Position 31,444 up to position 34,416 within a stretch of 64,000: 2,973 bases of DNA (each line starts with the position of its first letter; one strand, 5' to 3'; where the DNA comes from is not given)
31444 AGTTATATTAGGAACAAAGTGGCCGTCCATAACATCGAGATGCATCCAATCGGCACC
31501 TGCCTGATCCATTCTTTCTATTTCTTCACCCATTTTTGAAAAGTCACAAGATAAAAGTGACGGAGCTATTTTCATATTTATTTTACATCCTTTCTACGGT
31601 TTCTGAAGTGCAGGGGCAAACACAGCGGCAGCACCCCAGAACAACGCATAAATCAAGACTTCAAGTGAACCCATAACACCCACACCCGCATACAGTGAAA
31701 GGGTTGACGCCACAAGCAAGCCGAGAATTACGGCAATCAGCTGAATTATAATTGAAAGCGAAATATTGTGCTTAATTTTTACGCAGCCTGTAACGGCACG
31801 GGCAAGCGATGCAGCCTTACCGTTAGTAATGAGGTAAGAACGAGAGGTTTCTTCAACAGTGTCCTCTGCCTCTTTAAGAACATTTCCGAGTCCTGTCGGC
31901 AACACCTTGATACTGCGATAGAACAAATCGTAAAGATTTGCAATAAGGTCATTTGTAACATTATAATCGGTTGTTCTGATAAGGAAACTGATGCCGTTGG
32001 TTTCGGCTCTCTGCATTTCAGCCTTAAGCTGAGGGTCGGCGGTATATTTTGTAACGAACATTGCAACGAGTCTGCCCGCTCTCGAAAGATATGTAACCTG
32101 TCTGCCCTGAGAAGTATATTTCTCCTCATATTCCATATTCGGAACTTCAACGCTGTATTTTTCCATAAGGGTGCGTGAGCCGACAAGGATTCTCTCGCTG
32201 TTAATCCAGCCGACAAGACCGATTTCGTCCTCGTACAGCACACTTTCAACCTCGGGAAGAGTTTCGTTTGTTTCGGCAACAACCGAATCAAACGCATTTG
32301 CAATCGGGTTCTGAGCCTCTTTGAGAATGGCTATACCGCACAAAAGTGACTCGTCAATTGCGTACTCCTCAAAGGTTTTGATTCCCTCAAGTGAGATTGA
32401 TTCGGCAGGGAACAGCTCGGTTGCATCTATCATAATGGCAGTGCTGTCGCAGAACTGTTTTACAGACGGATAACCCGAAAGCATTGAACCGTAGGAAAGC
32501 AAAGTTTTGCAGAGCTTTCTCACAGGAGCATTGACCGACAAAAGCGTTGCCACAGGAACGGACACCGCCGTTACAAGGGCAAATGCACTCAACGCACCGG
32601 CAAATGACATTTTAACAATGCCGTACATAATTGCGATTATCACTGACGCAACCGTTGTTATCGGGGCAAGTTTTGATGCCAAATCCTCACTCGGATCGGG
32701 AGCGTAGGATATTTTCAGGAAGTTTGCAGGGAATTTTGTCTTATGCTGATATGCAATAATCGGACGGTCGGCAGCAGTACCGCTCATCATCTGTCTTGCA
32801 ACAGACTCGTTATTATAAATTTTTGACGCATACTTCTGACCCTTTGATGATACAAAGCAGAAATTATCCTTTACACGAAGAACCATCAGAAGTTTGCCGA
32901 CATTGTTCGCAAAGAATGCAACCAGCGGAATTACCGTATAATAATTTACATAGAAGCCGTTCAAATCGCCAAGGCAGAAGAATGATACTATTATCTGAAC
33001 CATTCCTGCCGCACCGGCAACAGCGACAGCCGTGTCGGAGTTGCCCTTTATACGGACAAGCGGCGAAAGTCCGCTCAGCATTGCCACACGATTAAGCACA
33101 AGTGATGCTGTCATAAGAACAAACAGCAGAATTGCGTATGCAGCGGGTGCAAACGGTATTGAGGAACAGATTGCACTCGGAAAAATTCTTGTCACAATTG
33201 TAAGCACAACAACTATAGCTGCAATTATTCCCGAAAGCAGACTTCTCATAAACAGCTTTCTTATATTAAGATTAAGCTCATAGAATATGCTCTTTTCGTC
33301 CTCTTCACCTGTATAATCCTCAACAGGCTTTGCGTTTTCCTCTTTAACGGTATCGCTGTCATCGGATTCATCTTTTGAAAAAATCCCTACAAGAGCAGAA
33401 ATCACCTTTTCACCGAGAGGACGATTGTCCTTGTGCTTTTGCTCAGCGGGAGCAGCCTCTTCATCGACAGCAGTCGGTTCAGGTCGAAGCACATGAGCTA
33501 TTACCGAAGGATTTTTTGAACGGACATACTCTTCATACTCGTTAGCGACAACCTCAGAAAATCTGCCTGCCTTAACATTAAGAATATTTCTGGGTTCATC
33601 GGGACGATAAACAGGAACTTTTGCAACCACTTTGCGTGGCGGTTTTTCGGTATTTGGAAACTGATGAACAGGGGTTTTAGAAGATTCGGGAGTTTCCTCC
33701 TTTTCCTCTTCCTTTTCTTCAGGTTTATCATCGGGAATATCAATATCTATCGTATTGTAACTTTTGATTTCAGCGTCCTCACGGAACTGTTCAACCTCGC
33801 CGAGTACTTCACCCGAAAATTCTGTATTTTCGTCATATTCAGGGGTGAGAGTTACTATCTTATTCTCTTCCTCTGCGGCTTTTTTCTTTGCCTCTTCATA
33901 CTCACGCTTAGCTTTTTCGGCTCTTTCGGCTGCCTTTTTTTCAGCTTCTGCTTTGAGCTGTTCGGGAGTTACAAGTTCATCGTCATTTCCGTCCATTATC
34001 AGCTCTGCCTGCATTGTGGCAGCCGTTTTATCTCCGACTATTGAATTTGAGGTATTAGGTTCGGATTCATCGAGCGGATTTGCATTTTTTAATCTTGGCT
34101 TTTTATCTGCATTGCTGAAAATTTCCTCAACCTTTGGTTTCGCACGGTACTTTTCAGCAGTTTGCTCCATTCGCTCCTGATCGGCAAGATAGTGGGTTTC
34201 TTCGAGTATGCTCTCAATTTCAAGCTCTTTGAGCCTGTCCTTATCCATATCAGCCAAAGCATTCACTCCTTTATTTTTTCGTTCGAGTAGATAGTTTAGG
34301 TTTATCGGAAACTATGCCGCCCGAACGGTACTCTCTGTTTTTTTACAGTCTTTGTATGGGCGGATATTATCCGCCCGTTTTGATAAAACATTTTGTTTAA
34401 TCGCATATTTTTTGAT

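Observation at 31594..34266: Giant P-type-ATPase-like pseudo-enzyme with a 330-aa acidic/Lys-rich disordered N-terminus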

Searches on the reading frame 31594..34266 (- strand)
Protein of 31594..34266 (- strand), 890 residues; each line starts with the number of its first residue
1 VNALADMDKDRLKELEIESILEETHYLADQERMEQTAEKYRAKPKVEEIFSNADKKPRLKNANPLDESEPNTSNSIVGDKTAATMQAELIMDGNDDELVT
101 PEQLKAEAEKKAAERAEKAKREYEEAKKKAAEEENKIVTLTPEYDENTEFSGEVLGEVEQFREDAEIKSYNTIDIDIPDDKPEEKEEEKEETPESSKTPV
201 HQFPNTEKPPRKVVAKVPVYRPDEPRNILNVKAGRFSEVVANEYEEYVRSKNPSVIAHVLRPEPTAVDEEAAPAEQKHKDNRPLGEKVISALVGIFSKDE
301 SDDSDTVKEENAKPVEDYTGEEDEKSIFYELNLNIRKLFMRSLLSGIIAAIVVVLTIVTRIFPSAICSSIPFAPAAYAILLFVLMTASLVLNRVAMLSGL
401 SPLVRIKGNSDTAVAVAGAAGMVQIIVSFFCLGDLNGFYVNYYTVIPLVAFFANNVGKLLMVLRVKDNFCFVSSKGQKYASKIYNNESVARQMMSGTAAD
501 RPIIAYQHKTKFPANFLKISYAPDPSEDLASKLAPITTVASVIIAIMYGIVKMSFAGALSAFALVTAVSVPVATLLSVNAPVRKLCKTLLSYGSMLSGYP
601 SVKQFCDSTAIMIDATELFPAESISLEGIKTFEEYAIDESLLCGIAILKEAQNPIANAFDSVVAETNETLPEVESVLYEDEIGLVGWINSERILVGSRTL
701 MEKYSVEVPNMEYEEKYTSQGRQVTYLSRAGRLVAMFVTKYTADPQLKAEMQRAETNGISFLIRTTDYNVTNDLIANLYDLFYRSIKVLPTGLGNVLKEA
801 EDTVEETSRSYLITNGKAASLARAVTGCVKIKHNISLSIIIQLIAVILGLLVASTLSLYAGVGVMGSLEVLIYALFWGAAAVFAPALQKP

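Call 3: search_protein_families(library=pfam, proteins=[window:31594-34266:-], max_evalue=1)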
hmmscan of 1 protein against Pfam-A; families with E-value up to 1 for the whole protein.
window:31594-34266:- (890 aa): 0 families

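Call 4: search_protein_families(library=ncbifam, proteins=[window:31594-34266:-], max_evalue=1)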
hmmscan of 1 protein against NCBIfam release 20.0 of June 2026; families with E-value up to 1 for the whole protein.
window:31594-34266:- (890 aa): 4 families
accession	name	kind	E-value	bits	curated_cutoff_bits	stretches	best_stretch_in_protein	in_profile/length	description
TIGR01525.1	ATPase-IB_hvy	subfamily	5.7e-12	45.3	346.25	1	527-780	163-425/560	heavy metal translocating P-type ATPase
NF007952.0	PRK10671.1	equivalog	3.4e-10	38.7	1316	1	529-801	436-713/838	copper-exporting P-type ATPase CopA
NF008262.1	PRK11033.1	equivalog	2.4e-05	23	1005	1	568-790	385-606/731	zinc/cadmium/mercury/lead-transporting ATPase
NF033775.1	P_type_ZntA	exception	0.0032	15.8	1240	1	565-790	387-607/732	Zn(II)/Cd(II)/Pb(II) translocating P-type ATPase ZntA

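Call 5: search_solved_structures(query=window:31594-34266:-, max_evalue=1, show_alignments=2)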
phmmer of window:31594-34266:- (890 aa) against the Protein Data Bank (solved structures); distinct sequences matched with E-value up to 1: 3.
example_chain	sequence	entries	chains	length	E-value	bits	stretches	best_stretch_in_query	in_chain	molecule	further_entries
3rfu_A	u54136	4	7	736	3.9e-08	35.4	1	561-802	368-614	Copper efflux ATPase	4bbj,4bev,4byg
3sky_A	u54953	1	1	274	0.0075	18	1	607-801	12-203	Copper-exporting P-type ATPase B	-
3skx_A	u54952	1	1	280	0.0079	17.9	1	607-802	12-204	Copper-exporting P-type ATPase B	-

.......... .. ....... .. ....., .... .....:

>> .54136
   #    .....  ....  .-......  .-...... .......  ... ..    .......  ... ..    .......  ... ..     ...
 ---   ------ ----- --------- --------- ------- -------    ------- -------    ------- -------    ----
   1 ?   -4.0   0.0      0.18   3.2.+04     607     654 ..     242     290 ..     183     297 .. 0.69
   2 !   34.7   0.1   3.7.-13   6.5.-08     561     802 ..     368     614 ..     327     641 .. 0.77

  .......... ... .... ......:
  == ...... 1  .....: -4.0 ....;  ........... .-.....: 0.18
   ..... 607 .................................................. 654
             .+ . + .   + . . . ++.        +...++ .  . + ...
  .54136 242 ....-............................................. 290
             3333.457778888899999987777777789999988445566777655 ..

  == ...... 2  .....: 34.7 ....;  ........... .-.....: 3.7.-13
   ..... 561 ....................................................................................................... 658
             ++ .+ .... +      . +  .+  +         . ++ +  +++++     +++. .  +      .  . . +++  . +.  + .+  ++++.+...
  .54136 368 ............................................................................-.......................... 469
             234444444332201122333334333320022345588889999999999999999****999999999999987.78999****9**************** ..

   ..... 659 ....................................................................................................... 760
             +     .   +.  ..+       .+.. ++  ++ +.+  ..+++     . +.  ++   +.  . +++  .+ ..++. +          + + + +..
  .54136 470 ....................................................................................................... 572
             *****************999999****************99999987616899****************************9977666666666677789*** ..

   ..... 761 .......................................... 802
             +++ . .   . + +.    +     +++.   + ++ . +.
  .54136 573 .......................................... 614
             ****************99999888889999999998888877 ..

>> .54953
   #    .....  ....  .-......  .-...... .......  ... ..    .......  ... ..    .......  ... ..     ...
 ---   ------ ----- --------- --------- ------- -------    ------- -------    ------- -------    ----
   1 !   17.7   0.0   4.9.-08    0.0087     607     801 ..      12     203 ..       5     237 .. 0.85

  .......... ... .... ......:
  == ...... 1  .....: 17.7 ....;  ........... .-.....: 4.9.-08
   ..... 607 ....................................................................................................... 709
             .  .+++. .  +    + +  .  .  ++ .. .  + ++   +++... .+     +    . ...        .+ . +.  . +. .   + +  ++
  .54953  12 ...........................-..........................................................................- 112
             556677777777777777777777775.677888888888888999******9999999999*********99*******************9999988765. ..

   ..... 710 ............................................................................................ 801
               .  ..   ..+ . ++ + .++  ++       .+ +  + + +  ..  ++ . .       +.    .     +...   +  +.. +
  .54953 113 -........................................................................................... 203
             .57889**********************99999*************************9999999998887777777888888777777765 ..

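Call 9: search_dna_similar(query=window:31594-34266:-, collection=plasmids, mode=protein, max_rows=10)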
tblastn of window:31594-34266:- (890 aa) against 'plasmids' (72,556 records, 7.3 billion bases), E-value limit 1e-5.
Records with a match: 5; places in all: 5; records where one place covers at least 80% of the query: 0.
Best place of each record, by identity: <60% 5.
By first word of the organism name: Halomonas 2; Subdoligranulum 1; Vescimonas 1; Legionella 1.
By predicted mobility (MOB-suite, as given by PLSDB): non-mobilizable 4; mobilizable 1.
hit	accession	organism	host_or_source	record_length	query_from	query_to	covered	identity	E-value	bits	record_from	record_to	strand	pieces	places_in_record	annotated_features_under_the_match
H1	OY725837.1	Subdoligranulum variabile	-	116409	373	890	58%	27.4%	2e-48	195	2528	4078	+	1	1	record has no annotation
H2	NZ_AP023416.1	Vescimonas fastidiosa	Homo sapiens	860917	515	871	40%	23.4%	1e-9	70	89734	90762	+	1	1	hypothetical protein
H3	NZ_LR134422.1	Legionella adelaidensis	environmental,Cooling tower water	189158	525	802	31%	23.4%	6e-7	61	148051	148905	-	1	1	copper-translocating P-type ATPase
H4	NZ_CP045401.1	Halomonas sp. THAF12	pure culture,Surface of a polyethylene ...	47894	525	802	31%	21.3%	5e-6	58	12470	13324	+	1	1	heavy metal translocating P-type ATPase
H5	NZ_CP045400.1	Halomonas sp. THAF12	pure culture,Surface of a polyethylene ...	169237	525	802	31%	21.3%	5e-6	58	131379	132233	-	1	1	heavy metal translocating P-type ATPase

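Call 16: get_annotated_region(hit=H2, flank=5000)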
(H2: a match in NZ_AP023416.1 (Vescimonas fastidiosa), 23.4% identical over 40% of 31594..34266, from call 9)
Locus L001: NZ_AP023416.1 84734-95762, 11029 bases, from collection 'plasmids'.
description: Vescimonas fastidiosa strain MM35 plasmid pMM35_01
organism: Vescimonas fastidiosa (NCBI taxid 2714353)
taxonomy: Bacteria; Bacillota; Clostridia; Eubacteriales; Oscillospiraceae; Vescimonas; Vescimonas fastidiosa
host: -; source: Homo sapiens; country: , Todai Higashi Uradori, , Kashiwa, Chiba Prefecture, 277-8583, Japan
typing (MOB-suite, as given by PLSDB): non-mobilizable
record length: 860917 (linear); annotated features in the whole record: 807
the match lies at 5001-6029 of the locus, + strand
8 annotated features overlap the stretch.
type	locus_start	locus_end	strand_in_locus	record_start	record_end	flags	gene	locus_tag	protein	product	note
CDS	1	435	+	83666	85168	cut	-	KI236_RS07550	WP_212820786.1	MATE family efflux transporter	GO:0006855 - xenobiotic transmembrane transport [Evidence IEA]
CDS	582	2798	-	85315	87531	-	ftsH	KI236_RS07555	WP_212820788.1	ATP-dependent zinc metalloprotease FtsH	GO:0051301 - cell division [Evidence IEA]; GO:0006508 - proteolysis [Evidence IEA]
CDS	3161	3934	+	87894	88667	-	rlmB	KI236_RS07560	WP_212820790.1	23S rRNA (guanosine(2251)-2'-O)-methyltransferase RlmB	GO:0009451 - RNA modification [Evidence IEA]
CDS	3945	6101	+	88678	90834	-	-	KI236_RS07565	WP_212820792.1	hypothetical protein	-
CDS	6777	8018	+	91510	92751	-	-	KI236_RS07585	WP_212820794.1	dicarboxylate/amino acid:cation symporter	-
CDS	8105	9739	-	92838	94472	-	groL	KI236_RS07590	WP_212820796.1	chaperonin GroEL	GO:0006457 - protein folding [Evidence IEA]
CDS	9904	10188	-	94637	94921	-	-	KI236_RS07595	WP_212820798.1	co-chaperone GroES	-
CDS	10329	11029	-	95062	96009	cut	-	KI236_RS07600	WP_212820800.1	YegS/Rv2252/BmrU family lipid kinase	GO:0008150 - biological_process [Evidence IEA]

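Call 32: get_annotated_region(hit=H3, flank=2500)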
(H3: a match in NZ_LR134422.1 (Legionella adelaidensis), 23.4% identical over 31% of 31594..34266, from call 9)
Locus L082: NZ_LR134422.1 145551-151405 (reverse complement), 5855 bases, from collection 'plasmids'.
description: Legionella adelaidensis strain NCTC12735 plasmid 13, complete sequence
organism: Legionella adelaidensis (NCBI taxid 45056)
taxonomy: Bacteria; Pseudomonadota; Gammaproteobacteria; Legionellales; Legionellaceae; Legionella; Legionella adelaidensis
host: -; source: environmental,Cooling tower water; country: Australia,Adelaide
typing (MOB-suite, as given by PLSDB): non-mobilizable
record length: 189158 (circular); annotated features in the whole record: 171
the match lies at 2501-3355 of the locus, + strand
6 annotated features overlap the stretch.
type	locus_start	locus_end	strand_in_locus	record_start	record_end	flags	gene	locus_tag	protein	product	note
CDS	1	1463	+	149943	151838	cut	-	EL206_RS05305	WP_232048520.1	heavy metal translocating P-type ATPase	-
CDS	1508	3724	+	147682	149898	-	-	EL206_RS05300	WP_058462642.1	copper-translocating P-type ATPase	-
CDS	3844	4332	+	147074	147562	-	-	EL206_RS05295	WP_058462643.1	YbaK/EbsC family protein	-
CDS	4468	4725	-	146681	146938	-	-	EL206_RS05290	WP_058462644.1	hypothetical protein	-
CDS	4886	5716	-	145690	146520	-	-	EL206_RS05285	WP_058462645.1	alpha/beta hydrolase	-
CDS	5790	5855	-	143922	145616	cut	-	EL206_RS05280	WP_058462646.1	hypothetical protein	-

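Call 47: find_homologous_proteins(query=L001:3945-6098:+, max_evalue=0.001)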
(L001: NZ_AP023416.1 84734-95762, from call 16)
Query L001:3945-6098:+ (718 aa): 116 proteins with E <= 0.001 among 8000 candidates.
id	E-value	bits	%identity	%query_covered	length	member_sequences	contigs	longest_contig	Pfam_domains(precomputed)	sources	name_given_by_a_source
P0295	0.0e+0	1585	99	100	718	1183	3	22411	-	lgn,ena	-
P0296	0.0e+0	1510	96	100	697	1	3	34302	-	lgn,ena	-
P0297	0.0e+0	1503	95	100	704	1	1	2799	-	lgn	-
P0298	0.0e+0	1500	96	100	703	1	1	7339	-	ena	-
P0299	0.0e+0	1496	94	100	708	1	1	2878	-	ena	-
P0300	0.0e+0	1487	95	100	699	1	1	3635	-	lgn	-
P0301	0.0e+0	1477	94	100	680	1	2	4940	-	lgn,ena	-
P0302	0.0e+0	1473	94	100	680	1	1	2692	-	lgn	-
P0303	0.0e+0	1471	93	100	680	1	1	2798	-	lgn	-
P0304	0.0e+0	1470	93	100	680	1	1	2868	-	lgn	-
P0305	0.0e+0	1469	93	100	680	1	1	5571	-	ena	-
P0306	0.0e+0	1468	93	100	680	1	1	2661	-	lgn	-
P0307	0.0e+0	1467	93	100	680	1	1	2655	-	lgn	-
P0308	0.0e+0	1461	93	100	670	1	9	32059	-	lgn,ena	-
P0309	0.0e+0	1459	93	100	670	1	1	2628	-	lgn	-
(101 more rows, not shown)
